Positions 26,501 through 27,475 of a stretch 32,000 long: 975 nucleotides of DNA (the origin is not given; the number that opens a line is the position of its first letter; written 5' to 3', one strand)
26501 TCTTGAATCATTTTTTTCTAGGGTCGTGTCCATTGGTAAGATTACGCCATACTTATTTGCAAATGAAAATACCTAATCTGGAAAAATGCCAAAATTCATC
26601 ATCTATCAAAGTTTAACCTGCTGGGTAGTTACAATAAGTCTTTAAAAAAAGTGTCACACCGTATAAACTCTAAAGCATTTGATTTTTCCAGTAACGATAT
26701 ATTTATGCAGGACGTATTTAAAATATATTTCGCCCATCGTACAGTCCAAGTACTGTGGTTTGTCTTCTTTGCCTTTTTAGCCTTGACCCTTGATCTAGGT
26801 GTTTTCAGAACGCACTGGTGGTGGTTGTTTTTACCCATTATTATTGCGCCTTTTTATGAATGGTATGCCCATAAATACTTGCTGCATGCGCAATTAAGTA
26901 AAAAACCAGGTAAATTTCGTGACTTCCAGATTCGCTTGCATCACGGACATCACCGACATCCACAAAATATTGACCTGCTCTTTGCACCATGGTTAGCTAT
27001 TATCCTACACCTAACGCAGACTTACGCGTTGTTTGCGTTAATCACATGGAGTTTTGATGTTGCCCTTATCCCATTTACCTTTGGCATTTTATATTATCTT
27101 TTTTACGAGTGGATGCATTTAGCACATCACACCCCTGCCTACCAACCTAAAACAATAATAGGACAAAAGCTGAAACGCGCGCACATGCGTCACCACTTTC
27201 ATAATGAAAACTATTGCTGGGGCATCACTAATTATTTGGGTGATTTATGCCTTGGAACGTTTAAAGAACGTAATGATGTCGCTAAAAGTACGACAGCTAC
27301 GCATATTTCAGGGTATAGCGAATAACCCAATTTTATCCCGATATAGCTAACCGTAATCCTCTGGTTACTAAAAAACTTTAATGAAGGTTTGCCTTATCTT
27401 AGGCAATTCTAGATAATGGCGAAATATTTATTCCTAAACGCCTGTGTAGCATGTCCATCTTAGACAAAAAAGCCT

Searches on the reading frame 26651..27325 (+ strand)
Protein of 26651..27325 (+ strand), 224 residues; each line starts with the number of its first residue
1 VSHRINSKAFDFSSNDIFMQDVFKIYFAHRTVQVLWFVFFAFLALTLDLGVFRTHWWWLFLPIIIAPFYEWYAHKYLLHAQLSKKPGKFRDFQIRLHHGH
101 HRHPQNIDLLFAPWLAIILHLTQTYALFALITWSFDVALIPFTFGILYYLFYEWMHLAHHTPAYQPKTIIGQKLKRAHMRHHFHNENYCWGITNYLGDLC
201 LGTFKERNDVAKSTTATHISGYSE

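Call 47: search_protein_families(library=pfam, proteins=[window:26651-27325:+], max_evalue=0.001)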
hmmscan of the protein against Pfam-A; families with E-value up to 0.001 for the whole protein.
window:26651-27325:+ (224 aa): 1 family
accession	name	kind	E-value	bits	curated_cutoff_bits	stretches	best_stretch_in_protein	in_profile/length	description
PF04116.19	FA_hydroxylase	-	8.6e-12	46.1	31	1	61-203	3-132/132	Fatty acid hydroxylase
